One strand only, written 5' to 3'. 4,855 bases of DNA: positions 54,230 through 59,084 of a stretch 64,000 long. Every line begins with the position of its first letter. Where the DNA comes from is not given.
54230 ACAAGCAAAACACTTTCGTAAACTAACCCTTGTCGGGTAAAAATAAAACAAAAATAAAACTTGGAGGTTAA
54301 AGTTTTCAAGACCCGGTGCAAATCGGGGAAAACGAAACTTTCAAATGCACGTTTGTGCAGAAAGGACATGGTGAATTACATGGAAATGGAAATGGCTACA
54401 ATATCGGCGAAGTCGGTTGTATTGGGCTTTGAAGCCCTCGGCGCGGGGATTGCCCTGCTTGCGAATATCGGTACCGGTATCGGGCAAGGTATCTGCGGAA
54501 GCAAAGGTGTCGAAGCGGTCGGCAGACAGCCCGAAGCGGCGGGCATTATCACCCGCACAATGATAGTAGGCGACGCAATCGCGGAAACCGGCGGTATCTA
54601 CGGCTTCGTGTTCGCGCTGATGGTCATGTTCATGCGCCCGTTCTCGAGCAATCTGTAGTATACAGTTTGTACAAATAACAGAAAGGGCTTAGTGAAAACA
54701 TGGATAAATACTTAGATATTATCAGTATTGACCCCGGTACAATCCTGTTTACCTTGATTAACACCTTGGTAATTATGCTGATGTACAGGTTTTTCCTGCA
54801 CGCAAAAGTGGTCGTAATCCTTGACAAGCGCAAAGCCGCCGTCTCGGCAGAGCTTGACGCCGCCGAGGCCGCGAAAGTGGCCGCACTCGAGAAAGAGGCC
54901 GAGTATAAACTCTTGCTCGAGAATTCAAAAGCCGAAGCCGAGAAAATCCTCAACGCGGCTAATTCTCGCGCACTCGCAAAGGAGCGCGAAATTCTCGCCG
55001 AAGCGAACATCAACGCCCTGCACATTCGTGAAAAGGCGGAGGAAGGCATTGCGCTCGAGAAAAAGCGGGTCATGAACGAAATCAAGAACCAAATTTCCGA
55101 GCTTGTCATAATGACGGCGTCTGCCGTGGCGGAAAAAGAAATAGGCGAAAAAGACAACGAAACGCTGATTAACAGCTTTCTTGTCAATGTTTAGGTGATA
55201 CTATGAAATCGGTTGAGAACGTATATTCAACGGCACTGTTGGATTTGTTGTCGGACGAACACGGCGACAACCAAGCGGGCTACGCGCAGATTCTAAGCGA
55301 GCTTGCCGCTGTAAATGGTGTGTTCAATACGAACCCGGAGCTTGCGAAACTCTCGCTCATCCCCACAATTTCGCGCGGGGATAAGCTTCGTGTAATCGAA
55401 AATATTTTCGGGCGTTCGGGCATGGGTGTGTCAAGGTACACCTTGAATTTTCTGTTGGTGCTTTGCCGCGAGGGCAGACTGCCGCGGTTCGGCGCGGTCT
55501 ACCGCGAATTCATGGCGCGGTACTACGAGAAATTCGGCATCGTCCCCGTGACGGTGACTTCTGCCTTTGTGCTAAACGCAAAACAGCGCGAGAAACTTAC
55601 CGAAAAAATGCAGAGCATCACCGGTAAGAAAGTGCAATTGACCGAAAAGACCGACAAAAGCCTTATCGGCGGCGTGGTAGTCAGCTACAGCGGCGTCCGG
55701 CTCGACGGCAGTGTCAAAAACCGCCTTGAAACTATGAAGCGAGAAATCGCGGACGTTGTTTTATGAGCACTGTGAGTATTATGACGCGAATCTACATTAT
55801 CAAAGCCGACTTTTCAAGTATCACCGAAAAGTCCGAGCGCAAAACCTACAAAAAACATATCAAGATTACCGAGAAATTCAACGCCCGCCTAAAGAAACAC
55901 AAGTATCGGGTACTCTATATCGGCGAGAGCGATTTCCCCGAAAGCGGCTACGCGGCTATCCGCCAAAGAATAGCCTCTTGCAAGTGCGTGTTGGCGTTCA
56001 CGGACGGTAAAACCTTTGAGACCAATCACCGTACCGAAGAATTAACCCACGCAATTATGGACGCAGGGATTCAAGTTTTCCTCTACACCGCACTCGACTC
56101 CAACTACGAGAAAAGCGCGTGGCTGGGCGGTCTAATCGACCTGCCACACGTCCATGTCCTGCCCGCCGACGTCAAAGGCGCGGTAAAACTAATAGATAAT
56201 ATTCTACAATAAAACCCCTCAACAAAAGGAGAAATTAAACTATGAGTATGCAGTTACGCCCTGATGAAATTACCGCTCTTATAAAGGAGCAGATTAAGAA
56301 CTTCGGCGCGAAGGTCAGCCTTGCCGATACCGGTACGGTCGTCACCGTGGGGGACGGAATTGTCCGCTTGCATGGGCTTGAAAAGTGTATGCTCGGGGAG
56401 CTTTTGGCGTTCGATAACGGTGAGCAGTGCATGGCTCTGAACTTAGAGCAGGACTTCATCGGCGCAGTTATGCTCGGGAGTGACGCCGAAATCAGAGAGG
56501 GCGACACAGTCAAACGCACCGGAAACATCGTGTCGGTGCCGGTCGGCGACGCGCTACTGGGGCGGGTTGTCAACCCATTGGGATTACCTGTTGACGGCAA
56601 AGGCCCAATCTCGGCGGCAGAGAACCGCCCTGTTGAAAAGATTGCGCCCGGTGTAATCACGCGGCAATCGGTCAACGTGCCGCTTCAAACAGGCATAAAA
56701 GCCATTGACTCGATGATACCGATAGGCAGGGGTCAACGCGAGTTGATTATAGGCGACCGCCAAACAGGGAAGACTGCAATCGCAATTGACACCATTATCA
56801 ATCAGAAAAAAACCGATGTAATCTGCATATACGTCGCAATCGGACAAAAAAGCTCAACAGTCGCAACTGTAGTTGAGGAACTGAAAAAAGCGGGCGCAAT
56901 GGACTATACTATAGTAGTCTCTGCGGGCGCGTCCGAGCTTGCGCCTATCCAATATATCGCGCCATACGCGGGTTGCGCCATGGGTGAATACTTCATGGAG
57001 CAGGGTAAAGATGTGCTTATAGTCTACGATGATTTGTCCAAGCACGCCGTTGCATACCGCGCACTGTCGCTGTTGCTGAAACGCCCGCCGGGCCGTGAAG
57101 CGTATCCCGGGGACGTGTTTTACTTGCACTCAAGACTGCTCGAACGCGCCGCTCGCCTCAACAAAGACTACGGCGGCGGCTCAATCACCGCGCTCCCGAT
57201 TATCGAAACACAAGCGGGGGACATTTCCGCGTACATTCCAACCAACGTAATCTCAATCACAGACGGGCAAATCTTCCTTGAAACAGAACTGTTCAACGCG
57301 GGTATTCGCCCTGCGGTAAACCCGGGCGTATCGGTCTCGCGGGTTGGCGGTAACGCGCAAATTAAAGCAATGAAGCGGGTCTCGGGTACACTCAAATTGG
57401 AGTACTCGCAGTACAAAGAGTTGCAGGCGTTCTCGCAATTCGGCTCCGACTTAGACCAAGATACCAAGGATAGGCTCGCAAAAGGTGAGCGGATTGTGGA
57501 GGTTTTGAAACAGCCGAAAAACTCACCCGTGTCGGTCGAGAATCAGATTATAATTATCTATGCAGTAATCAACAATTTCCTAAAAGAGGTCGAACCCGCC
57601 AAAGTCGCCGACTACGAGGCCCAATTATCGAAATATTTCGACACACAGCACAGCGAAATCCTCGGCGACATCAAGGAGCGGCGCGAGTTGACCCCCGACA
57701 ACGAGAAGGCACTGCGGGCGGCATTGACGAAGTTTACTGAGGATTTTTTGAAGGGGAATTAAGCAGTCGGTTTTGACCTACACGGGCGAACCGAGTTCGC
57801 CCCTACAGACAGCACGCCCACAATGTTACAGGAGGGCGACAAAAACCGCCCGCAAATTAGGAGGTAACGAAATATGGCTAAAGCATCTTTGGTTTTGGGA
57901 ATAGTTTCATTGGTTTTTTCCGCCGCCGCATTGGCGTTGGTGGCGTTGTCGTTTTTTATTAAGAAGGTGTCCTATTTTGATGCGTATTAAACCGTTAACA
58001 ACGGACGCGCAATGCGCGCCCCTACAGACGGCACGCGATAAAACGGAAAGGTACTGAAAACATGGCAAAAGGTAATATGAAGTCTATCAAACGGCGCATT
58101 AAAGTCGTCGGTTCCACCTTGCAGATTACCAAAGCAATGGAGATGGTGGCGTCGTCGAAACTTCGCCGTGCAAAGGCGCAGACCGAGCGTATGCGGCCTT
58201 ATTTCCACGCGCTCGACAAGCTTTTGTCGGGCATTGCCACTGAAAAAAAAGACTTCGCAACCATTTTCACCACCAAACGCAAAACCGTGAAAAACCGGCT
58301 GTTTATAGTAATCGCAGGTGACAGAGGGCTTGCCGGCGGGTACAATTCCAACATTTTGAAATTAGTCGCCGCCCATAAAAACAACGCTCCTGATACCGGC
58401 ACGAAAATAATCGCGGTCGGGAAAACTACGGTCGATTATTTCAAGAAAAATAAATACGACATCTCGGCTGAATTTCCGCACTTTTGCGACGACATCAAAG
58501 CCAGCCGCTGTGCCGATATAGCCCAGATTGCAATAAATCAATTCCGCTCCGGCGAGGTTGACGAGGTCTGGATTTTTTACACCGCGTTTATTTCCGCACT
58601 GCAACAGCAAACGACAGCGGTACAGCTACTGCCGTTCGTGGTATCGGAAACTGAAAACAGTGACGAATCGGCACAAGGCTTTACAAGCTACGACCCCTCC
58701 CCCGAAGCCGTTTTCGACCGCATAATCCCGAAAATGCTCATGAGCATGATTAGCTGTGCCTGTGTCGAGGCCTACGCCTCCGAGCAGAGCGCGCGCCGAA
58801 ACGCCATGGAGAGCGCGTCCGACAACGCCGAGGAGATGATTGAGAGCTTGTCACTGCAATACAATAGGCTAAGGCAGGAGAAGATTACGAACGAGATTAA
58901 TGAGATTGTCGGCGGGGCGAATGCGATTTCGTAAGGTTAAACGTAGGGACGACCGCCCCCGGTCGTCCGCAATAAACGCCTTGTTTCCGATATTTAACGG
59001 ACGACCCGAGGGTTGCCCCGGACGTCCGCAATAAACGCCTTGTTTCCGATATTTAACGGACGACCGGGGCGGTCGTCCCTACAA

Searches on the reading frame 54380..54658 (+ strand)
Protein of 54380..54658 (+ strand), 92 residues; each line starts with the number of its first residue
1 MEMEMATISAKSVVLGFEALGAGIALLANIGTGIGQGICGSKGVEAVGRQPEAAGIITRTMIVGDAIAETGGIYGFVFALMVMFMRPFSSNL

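Call 80: find_encoding_contigs(protein=window:54380-54658:+, flank=4000, max_places=10)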
Protein window:54380-54658:+ (92 aa): 1 contig read that carries it; 1 place shown.
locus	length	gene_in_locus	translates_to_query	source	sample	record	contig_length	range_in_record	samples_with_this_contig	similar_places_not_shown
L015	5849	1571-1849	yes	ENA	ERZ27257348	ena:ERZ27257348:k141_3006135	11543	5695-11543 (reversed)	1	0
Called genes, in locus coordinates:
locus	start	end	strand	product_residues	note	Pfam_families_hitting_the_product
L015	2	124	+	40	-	?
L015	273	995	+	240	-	PF00119:ATP-synt_A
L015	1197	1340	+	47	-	-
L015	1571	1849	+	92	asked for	PF00137:ATP-synt_C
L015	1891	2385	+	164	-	PF00430:ATP-synt_B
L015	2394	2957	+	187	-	PF00213:OSCP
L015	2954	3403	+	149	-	-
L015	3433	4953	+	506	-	PF02874:ATP-synt_ab_N, PF00006:ATP-synt_ab, PF00306:ATP-synt_ab_C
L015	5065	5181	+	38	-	-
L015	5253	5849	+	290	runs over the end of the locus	PF00231:ATP-synt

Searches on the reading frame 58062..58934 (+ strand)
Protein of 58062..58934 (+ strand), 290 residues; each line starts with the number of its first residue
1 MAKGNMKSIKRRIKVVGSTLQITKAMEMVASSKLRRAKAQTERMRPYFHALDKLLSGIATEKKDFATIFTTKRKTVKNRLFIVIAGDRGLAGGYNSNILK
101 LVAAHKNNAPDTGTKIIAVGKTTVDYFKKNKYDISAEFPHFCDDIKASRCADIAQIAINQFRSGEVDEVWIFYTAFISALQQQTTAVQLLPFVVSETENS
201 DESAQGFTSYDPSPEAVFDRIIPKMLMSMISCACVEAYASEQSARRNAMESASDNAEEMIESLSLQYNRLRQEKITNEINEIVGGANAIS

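Call 26: search_protein_families(library=pfam, proteins=[window:58062-58934:+])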
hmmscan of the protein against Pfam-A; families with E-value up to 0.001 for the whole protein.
window:58062-58934:+ (290 aa): 1 family
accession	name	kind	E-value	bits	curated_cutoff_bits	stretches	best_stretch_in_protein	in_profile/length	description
PF00231.24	ATP-synt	-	3.2e-93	313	39.9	1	5-289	1-285/285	ATP synthase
